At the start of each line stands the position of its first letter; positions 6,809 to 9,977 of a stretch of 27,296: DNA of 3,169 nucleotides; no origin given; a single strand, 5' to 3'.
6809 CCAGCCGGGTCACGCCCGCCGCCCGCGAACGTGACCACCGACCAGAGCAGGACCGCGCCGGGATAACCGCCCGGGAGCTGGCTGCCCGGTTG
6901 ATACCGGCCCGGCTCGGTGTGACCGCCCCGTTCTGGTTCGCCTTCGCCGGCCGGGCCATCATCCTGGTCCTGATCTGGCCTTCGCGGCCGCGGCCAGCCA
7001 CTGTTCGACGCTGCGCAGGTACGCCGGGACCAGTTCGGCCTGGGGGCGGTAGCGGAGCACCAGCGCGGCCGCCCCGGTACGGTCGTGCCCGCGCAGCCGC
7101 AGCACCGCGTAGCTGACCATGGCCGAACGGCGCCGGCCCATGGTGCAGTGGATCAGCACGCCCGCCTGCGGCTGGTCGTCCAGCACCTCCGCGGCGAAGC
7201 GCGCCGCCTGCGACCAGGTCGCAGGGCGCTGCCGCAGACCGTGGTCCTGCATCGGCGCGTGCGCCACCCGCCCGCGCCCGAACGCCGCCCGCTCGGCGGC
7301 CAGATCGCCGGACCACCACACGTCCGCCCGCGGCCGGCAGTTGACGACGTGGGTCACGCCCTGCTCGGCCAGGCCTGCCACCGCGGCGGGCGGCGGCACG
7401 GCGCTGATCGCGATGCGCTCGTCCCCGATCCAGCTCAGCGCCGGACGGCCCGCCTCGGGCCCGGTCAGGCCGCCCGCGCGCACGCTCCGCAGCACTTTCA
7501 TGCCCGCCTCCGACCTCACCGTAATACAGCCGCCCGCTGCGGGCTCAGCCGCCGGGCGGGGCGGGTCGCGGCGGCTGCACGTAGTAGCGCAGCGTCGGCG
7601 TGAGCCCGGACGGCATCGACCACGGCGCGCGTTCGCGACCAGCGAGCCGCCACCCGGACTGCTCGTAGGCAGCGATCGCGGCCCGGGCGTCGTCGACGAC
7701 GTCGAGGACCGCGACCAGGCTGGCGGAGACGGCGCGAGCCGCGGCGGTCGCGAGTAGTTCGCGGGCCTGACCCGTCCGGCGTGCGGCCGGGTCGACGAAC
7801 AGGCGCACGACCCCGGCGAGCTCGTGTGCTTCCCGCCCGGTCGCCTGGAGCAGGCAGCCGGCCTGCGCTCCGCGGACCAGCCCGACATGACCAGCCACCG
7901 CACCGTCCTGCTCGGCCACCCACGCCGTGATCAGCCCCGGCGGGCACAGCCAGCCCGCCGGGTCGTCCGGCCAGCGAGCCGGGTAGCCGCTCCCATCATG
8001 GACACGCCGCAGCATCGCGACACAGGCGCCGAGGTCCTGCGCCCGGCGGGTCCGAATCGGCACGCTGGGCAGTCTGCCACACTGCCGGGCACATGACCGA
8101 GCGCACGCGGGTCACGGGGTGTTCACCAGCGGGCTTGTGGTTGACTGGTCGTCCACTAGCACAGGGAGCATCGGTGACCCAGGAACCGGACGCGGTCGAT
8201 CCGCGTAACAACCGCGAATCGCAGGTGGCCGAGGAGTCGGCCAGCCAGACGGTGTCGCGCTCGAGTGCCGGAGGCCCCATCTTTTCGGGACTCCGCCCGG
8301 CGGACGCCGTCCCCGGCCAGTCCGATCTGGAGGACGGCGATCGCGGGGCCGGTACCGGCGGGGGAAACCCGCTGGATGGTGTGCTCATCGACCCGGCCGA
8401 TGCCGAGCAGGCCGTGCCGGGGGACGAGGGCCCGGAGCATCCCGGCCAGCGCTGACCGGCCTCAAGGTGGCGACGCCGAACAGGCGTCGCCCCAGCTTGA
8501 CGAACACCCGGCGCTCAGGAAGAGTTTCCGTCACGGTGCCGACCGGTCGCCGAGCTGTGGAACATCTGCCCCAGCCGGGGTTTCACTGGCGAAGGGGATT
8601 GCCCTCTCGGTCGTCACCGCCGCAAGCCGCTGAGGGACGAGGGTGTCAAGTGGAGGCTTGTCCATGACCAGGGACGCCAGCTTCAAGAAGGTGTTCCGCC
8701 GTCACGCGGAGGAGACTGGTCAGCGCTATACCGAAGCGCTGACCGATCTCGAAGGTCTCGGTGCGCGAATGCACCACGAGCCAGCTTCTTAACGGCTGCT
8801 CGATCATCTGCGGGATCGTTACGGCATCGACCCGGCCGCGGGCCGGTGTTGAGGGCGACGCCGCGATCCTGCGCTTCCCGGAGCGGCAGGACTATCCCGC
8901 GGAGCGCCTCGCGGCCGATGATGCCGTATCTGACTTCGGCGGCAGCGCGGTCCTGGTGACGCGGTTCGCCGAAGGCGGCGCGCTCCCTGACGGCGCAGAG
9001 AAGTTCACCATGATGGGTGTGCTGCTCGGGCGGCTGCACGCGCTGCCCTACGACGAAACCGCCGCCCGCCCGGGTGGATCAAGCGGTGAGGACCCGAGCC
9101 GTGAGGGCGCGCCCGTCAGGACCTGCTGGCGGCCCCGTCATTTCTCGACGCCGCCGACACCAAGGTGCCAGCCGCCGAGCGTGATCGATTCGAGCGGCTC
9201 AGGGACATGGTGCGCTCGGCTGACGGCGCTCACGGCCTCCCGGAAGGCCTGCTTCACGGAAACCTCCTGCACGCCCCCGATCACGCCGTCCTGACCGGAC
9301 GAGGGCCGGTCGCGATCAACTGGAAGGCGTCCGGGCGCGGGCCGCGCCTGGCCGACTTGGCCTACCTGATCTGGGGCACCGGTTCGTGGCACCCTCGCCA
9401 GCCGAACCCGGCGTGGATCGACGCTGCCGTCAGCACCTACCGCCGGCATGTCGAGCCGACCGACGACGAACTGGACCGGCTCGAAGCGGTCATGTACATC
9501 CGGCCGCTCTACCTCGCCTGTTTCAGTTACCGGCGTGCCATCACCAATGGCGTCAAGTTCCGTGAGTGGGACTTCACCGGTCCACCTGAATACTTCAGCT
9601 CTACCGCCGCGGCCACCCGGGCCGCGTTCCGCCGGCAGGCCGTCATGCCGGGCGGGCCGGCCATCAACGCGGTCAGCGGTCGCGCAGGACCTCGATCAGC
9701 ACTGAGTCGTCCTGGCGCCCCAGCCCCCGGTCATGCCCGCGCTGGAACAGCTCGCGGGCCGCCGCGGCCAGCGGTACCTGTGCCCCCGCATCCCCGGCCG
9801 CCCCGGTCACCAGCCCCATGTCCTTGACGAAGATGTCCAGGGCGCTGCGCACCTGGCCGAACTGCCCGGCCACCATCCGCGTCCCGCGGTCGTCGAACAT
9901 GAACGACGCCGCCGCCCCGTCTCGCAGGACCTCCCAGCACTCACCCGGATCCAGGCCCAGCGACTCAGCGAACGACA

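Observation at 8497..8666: Candidate new riboswitch-like leader: multi-stem RNA between a promoter and a sequesterable RBS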

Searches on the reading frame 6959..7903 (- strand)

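Call 10: search_protein_families(library=pfam, proteins=[window:6959-7903:-], max_evalue=0.1)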
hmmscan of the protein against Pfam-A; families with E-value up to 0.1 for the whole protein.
window:6959-7903:- (314 aa): 4 families
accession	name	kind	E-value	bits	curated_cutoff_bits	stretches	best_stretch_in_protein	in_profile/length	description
PF00782.25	DSPc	-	8.6e-05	22.8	33.5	1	176-268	12-95/133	Dual specificity phosphatase, catalytic domain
PF22741.1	PTP-NADK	-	0.0013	18.6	27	1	175-264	41-126/163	DSP-PTPase phosphatase fused to NAD+ Kinase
PF13350.11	Y_phosphatase3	-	0.0037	17.7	22.2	1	232-275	117-157/240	Tyrosine phosphatase family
PF22785.1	Tc-R-P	-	0.044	14.8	27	1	177-263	18-96/106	Polymorphic toxin system, DSP-PTPase phosphatase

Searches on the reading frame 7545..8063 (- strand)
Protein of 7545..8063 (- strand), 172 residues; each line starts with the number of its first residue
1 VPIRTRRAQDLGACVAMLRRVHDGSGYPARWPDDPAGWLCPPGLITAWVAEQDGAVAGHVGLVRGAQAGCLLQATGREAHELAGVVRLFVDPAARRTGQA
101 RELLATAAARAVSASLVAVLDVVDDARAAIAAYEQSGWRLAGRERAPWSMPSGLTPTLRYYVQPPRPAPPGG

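Call 10: search_protein_families(library=pfam, proteins=[window:7545-8063:-], max_evalue=0.1)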
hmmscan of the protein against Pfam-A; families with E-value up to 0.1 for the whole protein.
window:7545-8063:- (172 aa): 5 families
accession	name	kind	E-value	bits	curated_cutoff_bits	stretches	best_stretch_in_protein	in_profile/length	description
PF00583.31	Acetyltransf_1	-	1.1e-11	45.5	20.7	1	37-138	26-116/116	Acetyltransferase (GNAT) family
PF13508.13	Acetyltransf_7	-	8.1e-09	36.2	27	1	47-139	5-83/84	Acetyltransferase (GNAT) domain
PF13673.13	Acetyltransf_10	-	2.2e-07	31.3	23.6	1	47-145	33-114/128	Acetyltransferase (GNAT) domain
PF13880.12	Acetyltransf_13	-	0.011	16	22.8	1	83-113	5-35/69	ESCO1/2 acetyl-transferase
PF13527.13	Acetyltransf_9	-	0.09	13.2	25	0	45-140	41-126/127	Acetyltransferase (GNAT) domain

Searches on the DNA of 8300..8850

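Call 7: search_rna_families(source=window, start=8300, end=8850, threshold=evalue, max_evalue=10)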
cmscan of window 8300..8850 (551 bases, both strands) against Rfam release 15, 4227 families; matches with E-value up to 10: 0.
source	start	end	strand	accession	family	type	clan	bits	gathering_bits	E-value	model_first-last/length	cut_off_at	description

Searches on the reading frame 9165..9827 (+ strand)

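Call 10: search_protein_families(library=pfam, proteins=[window:9165-9827:+], max_evalue=0.1)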
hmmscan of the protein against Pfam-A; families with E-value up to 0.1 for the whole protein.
window:9165-9827:+ (220 aa): 1 family
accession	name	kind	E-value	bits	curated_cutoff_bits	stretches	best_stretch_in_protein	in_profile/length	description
PF01636.29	APH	-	0.005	17.1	23.2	1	10-94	148-235/239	Phosphotransferase enzyme family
